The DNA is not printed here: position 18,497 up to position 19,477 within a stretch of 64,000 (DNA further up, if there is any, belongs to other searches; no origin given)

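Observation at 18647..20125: Candidate undescribed two-gene conflict module: HEPN-motif protein plus DUF6884/YaaA-like protein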

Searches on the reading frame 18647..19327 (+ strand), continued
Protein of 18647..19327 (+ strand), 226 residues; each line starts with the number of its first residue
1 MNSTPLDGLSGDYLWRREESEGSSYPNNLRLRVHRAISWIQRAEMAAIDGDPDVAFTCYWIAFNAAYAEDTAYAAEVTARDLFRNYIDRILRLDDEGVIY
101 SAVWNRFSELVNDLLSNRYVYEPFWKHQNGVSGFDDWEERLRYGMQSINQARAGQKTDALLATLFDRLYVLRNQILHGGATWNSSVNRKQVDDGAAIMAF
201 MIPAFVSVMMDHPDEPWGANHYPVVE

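Call 68: search_dna_similar(query=window:18647-19327:+, collection=plasmids, mode=protein, max_rows=15)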
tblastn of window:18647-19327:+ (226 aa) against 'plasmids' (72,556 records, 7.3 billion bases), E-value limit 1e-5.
Records with a match: 25; places in all: 25; records where one place covers at least 80% of the query: 22.
Best place of each record, by identity: <60% 25.
By first word of the organism name: Sphingobium 7; Sphingomonas 2; Haematobacter 1; Leisingera 1; Aminobacter 1; Paracoccus 1; Croceicoccus 1; Qipengyuania 1; Ochrobactrum 1; Sinorhizobium 1; and 8 more.
By predicted mobility (MOB-suite, as given by PLSDB): conjugative 15; non-mobilizable 7; mobilizable 3.
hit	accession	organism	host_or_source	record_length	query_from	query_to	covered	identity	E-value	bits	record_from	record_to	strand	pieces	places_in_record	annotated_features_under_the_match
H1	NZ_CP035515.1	Haematobacter massiliensis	single cell,human skin swab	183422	7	225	97%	51.4%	9e-59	206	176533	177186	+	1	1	HEPN domain-containing protein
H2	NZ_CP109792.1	Leisingera thetidis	-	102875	7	225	97%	49.5%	6e-57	201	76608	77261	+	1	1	HEPN domain-containing protein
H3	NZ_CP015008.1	Aminobacter aminovorans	cell culture,soil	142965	7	226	97%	48.0%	9e-55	195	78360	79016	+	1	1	HEPN domain-containing protein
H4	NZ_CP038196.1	Paracoccus versutus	single cell,soil adjacent to the roots ...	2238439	7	225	97%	48.2%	7e-54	192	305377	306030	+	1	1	none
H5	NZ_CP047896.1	Sphingomonas changnyeongensis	Single cell,Fresh water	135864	16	226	93%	49.8%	7e-54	192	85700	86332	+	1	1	HEPN domain-containing protein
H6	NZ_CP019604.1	Croceicoccus marinus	-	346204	16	226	93%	49.8%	7e-54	192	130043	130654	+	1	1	HEPN domain-containing protein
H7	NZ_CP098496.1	Qipengyuania citrea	whole organism,South China Sea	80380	4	226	99%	45.7%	2e-52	188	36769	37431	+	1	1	HEPN domain-containing protein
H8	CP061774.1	Ochrobactrum sp. MT180101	Water,Breeding wastewater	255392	9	225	96%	44.5%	3e-51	185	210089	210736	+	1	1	hypothetical protein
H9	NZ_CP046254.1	Sphingobium sp. CAP-1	cell culture,activated sludge of ...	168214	5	226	98%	43.4%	1e-50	183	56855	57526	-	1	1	HEPN domain-containing protein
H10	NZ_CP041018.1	Sphingobium fuliginis ATCC 27551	cell culture,Water of rice field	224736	5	226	98%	43.4%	1e-50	183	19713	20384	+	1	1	HEPN domain-containing protein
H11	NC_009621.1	Sinorhizobium medicae WSM419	-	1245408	24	226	90%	47.1%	3e-52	187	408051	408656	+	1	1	record has no annotation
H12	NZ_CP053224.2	Sphingobium sp. RSMS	whole organism,Storage tank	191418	5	226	98%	42.9%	2e-50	182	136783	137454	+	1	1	HEPN domain-containing protein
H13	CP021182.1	Rhizorhabdus wittichii DC-6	activated sludge of a wastewater ...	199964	5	226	98%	42.9%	2e-50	182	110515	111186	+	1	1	hypothetical protein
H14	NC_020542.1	Sphingomonas sp. MM-1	-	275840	5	226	98%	42.9%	2e-50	182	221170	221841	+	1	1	HEPN domain-containing protein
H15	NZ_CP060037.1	Sphingobium fuliginis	-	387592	5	226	98%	42.9%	2e-50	182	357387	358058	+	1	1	HEPN domain-containing protein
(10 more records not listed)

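Call 70: get_annotated_region(hit=H1, flank=6000)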
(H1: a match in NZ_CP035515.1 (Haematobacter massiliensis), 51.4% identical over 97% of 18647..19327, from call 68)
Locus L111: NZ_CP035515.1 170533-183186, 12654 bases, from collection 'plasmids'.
description: Haematobacter massiliensis strain OT1 plasmid pOT1-5, complete sequence
organism: Haematobacter massiliensis (NCBI taxid 195105)
taxonomy: Bacteria; Pseudomonadota; Alphaproteobacteria; Rhodobacterales; Paracoccaceae; Haematobacter; Haematobacter massiliensis
host: -; source: single cell,human skin swab; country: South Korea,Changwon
typing (MOB-suite, as given by PLSDB): non-mobilizable; mating-pair formation MPF_T
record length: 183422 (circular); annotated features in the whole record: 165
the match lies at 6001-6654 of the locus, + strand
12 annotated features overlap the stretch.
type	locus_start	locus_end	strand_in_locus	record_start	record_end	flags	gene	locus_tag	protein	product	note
CDS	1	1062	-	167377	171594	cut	-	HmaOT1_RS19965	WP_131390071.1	hypothetical protein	-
CDS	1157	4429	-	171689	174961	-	-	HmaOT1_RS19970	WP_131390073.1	TM0106 family RecB-like putative nuclease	-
CDS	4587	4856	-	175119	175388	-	-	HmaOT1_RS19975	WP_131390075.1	hypothetical protein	-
CDS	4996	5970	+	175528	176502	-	-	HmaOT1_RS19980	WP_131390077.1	WYL domain-containing protein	-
CDS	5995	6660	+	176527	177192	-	-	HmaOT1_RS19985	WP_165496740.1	HEPN domain-containing protein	-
CDS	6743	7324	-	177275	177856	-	-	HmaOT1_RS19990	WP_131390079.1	rhomboid family intramembrane serine protease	-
CDS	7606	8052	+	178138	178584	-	-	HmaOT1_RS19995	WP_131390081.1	bifunctional (p)ppGpp synthetase/guanosine-3',5'-bis(diphosphate) 3'-pyrophosphohydrolase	-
CDS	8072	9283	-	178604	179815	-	-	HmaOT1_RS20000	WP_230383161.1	helix-turn-helix domain-containing protein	-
CDS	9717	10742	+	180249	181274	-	-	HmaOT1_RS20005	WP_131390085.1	IS110 family transposase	-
CDS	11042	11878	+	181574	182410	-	-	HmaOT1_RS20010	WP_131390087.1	recombinase family protein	GO:0006310 - DNA recombination [Evidence IEA]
CDS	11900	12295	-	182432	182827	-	-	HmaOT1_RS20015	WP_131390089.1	PIN domain-containing protein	-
CDS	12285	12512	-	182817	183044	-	-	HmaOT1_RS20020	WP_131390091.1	AbrB/MazE/SpoVT family DNA-binding domain-containing protein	-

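Call 71: get_annotated_region(hit=H9, flank=6000)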
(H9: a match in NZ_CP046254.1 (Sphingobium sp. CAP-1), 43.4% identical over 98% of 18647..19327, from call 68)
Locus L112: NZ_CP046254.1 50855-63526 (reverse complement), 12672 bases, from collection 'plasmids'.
description: Sphingobium sp. CAP-1 plasmid p1, complete sequence
organism: Sphingobium sp. CAP-1 (NCBI taxid 2676077)
taxonomy: Bacteria; Pseudomonadota; Alphaproteobacteria; Sphingomonadales; Sphingomonadaceae; Sphingobium; Sphingobium sp. CAP-1
host: -; source: cell culture,activated sludge of wastewater treatment plants; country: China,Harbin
typing (MOB-suite, as given by PLSDB): conjugative; replicon rep_cluster_647; relaxase MOBP; mating-pair formation MPF_T
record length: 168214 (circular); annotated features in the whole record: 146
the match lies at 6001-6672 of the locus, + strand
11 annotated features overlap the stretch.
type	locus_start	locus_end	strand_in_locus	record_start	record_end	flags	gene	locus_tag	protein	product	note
CDS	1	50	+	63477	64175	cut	-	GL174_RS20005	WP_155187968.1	VirB8/TrbF family protein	-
CDS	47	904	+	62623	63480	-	virB9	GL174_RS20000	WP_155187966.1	P-type conjugative transfer protein VirB9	-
CDS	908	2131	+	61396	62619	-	virB10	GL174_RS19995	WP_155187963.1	type IV secretion system protein VirB10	-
CDS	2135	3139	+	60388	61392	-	virB11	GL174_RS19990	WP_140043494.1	P-type DNA transfer ATPase VirB11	GO:0044097 - secretion by the type IV secretion system [Evidence IEA]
CDS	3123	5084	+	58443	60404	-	-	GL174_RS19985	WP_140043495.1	type IV secretory system conjugative DNA transfer family protein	-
CDS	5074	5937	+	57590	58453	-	-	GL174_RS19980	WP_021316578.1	LPD7 domain-containing protein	-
CDS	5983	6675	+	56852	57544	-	-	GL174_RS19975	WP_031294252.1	HEPN domain-containing protein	-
CDS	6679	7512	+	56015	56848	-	-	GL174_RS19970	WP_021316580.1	DUF3883 domain-containing protein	-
CDS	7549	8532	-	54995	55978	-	-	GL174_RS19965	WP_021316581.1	WYL domain-containing protein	-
CDS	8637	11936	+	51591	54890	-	-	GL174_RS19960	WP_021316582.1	TM0106 family RecB-like putative nuclease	-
CDS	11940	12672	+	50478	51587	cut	-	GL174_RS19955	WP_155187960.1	DNA repair exonuclease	-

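Call 79: fold_search(model_id=the predicted structure, library=viral)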
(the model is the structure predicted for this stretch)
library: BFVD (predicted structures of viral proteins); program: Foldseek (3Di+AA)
matches with E <= 10: 210; with E <= 0.001: 0
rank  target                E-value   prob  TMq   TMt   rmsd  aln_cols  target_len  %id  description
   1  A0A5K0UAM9            3.9e-01  0.18  0.20  0.13  20.9       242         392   10  Growth hormone-inducible transmembrane protein [Yasminevirus sp. GU-2018]
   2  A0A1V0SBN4            6.5e-01  0.07  0.14  0.08  22.6       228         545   15  ABC transporter [Catovirus CTV1]
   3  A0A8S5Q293            7.8e-01  0.08  0.15  0.08  23.5       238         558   10  ABC-type multidrug transport system, ATPase and permease component [Myoviridae sp. ctMYT7]
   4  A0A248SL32            8.1e-01  0.11  0.18  0.11  38.8       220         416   14  Peptidase S74 domain-containing protein [Klebsiella phage SopranoGao]
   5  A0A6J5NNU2            8.5e-01  0.18  0.25  0.16  19.6       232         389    9  Uncharacterized protein [uncultured Caudovirales phage]
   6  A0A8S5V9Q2            8.9e-01  0.08  0.14  0.14  31.6       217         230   14  Uncharacterized protein [Siphoviridae sp. ct6rT12]
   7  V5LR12                9.3e-01  0.05  0.13  0.13  24.8       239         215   14  (no name in the UniProt tables at hand)
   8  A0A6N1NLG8            1.0e+00  0.05  0.13  0.08  25.4       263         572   11  ABC-type multidrug transport system [Tupanvirus soda lake]
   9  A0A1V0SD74            1.2e+00  0.06  0.13  0.08  25.4       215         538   13  ABC transporter [Indivirus ILV1]
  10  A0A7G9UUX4            1.3e+00  0.04  0.13  0.05  39.9       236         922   10  (no name in the UniProt tables at hand)
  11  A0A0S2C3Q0            1.4e+00  0.07  0.15  0.13  20.0       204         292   11  Putative ORF3 protein [Human plasma-associated gemycircularvirus]
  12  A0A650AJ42            1.4e+00  0.06  0.15  0.12  19.5       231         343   11  (no name in the UniProt tables at hand)
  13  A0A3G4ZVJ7            1.5e+00  0.08  0.19  0.15  20.2       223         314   15  Sel1 repeat protein [Edafosvirus sp.]
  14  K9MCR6                1.7e+00  0.08  0.18  0.14  18.1       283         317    9  (no name in the UniProt tables at hand)
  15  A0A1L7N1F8            2.0e+00  0.13  0.26  0.23  18.6       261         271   11  Uncharacterized protein [Ralstonia phage RP31]
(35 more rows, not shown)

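Call 86: search_protein_families(library=pfam, proteins=[L111:4587-4856:-], max_evalue=0.01)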
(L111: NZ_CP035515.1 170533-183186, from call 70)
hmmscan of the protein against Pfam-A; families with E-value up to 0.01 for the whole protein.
L111:4587-4856:- (89 aa): 0 families

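Call 95: search_protein_families(library=ncbifam, proteins=[L111:5995-6660:+, L111:4996-5970:+, L111:1157-4429:-, P0242], max_evalue=0.1)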
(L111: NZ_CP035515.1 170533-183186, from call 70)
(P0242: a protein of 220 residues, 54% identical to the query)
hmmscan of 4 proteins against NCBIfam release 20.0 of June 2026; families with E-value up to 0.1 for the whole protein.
L111:5995-6660:+ (221 aa): 0 families

L111:4996-5970:+ (324 aa): 3 families
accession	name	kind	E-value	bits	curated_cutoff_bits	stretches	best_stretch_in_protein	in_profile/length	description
NF033545.0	transpos_IS630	equivalog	0.0063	16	100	1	11-49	1-39/299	IS630 family transposase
NF033577.2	transpos_IS481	equivalog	0.015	14.8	224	1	11-99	2-93/284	IS481 family transposase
TIGR03985.1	TIGR03985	hypoth_equivalog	0.041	13.5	60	0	290-312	215-237/249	TIGR03985 family CRISPR-associated protein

L111:1157-4429:- (1090 aa): 10 families
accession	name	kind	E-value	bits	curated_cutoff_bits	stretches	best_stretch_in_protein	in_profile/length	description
TIGR03491.1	TIGR03491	subfamily_domain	1.7e-78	264.6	97.45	1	12-484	3-462/462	TM0106 family RecB-like putative nuclease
TIGR00376.1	TIGR00376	hypoth_equivalog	1.1e-30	106.7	348.9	3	982-1062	530-610/639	IGHMBP2 family helicase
NF040671.1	PLuB_AAA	exception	8.5e-21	73.1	999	3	943-1062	1115-1231/1256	PLuB system helicase-like protein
TIGR01447.1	recD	equivalog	3.1e-06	26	310.15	1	809-864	250-308/597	exodeoxyribonuclease V subunit alpha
NF058533.1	antiphage_ProA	equivalog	3.9e-06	24.6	1500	1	818-858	1300-1340/1903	anti-phage protein ProA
TIGR01448.2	helicase_RecD2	equivalog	0.00044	18.5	500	0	814-863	401-453/713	SF1B family DNA helicase RecD2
NF042953.1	Hhe_antiphage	equivalog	0.0091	13.4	2000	1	821-858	1281-1318/1797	DUF4011 domain-containing anti-phage protein Hhe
TIGR02768.1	TraA_Ti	equivalog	0.0094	14.3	590.45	1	818-864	443-493/751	Ti-type conjugative transfer relaxase TraA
NF010464.0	PRK13889.1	subfamily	0.051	11.4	1015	1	818-864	430-480/992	conjugal transfer relaxase TraA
TIGR00372.1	cas4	equivalog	0.082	12.7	65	0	109-221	70-179/180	CRISPR-associated protein Cas4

P0242 (220 aa): 0 families

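Call 96: find_encoding_contigs(protein=P0193, flank=5000, max_places=2)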
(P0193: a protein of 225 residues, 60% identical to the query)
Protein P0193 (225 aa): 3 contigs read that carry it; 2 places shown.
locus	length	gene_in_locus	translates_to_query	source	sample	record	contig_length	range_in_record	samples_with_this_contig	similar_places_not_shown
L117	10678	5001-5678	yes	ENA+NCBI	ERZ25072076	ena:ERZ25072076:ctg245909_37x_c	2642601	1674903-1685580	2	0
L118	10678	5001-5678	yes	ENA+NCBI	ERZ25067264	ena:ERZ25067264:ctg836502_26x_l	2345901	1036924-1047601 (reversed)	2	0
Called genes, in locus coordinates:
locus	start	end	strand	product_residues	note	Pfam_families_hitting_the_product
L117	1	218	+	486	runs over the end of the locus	PF04174:CP_ATPgrasp_1, PF14403:CP_ATPgrasp_2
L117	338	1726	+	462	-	PF00909:Ammonium_transp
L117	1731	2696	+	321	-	PF04168:Alpha-E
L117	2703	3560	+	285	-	PF08379:Bact_transglu_N, PF01841:Transglut_core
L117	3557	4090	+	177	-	PF13302:Acetyltransf_3, PF00583:Acetyltransf_1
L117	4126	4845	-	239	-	PF20582:UPF0758_N, PF04002:RadC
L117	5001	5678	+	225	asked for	-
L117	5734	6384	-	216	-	PF05719:GPP34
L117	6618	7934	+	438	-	PF07690:MFS_1, PF02487:CLN3 (faint), PF07690:MFS_1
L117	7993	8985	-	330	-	PF00296:Bac_luciferase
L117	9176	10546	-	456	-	PF11376:DUF3179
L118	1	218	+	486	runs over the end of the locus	PF04174:CP_ATPgrasp_1, PF14403:CP_ATPgrasp_2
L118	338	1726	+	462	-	PF00909:Ammonium_transp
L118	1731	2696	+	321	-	PF04168:Alpha-E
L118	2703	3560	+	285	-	PF08379:Bact_transglu_N, PF01841:Transglut_core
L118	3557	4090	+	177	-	PF13302:Acetyltransf_3, PF00583:Acetyltransf_1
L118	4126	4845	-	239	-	PF20582:UPF0758_N, PF04002:RadC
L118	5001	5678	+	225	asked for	-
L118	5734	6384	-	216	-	PF05719:GPP34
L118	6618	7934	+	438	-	PF07690:MFS_1, PF02487:CLN3 (faint), PF07690:MFS_1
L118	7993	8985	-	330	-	PF00296:Bac_luciferase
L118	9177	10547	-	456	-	PF11376:DUF3179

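Call 97: find_encoding_contigs(protein=P0201, flank=5000, max_places=2)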
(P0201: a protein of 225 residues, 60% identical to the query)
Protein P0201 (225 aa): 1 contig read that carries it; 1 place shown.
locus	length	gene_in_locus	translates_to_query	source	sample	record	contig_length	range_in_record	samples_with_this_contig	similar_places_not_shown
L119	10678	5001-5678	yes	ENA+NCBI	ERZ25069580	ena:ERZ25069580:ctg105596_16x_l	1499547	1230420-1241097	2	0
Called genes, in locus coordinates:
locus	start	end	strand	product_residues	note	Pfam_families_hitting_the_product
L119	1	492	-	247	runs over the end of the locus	PF01048:PNP_UDP_1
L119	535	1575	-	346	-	PF04055:Radical_SAM, PF11946:DUF3463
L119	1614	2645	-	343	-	PF00348:polyprenyl_synt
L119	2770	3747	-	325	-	PF01904:DUF72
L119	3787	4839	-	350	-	PF02615:Ldh_2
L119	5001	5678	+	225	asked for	-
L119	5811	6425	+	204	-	PF00300:His_Phos_1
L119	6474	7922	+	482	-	PF01171:ATP_bind_3, PF11734:TilS_C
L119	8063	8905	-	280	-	PF19799:DUF6282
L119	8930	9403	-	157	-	PF00885:DMRL_synthase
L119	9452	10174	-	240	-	PF00462:Glutaredoxin (faint), PF00085:Thioredoxin (faint), PF23357:DUF7088 (weak), PF13192:Thioredoxin_3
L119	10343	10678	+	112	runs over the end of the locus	PF09723:Zn_ribbon_8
